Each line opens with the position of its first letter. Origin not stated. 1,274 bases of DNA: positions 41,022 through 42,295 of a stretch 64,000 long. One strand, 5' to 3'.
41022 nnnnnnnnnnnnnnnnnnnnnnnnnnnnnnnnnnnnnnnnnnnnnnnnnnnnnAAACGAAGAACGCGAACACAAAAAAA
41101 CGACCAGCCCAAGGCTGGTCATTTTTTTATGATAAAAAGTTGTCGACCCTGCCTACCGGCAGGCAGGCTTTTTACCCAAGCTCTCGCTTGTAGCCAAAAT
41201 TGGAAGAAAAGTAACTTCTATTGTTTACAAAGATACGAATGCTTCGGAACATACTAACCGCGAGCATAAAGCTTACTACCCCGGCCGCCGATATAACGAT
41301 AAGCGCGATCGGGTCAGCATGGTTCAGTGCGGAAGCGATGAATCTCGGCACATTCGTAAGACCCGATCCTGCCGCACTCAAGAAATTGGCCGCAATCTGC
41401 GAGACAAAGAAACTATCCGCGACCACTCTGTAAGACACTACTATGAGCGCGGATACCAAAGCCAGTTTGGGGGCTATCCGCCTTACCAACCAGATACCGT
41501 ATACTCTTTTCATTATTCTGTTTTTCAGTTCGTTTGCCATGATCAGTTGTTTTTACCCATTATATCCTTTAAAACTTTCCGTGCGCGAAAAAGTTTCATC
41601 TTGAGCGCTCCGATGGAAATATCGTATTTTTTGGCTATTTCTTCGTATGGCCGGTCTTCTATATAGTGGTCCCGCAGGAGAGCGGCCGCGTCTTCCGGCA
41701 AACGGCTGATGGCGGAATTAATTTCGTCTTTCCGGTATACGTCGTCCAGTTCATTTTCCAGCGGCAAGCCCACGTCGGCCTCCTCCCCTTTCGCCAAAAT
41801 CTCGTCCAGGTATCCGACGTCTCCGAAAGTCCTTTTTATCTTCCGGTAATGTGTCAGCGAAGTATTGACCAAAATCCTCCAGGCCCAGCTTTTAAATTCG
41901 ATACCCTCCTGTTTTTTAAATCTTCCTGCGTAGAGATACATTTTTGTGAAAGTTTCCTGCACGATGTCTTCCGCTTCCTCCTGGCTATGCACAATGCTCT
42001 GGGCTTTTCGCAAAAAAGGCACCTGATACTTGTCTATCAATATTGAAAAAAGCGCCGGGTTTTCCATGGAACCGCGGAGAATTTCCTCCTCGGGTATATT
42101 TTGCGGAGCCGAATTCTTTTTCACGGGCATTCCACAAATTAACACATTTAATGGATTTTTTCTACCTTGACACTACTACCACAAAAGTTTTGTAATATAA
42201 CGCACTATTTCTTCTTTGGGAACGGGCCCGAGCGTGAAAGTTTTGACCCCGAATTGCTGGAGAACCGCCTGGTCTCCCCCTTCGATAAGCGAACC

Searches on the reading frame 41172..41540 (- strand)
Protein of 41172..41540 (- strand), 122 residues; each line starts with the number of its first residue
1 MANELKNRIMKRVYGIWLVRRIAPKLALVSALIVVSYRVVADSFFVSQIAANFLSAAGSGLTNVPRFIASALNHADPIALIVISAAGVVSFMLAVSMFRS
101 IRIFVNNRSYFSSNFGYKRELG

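Call 60: search_protein_families(library=pfam, proteins=[window:41172-41540:-], max_evalue=0.01)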
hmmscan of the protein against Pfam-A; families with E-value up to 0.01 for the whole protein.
window:41172-41540:- (122 aa): 1 family
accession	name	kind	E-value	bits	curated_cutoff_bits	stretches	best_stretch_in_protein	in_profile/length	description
PF19863.4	DUF6337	-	0.0043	16.8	25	1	27-106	230-309/353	Family of unknown function (DUF6337)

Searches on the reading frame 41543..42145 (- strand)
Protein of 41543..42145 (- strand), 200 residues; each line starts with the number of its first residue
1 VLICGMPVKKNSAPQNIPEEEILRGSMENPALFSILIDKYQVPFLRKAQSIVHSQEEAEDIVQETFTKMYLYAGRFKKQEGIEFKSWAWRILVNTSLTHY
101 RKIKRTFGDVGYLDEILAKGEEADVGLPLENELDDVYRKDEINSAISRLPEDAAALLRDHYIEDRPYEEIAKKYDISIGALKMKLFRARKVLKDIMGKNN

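Call 60: search_protein_families(library=pfam, proteins=[window:41543-42145:-], max_evalue=0.01)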
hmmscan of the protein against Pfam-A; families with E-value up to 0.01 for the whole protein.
window:41543-42145:- (200 aa): 3 families
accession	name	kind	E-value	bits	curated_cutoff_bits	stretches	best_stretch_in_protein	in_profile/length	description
PF04542.20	Sigma70_r2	-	3.2e-14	52.9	24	1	36-105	1-70/71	Sigma-70 region 2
PF08281.18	Sigma70_r4_2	-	2.1e-10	40.6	25.7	1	140-190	2-52/54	Sigma-70, region 4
PF04545.22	Sigma70_r4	-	4.1e-08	33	24.1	1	145-193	1-49/50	Sigma-70, region 4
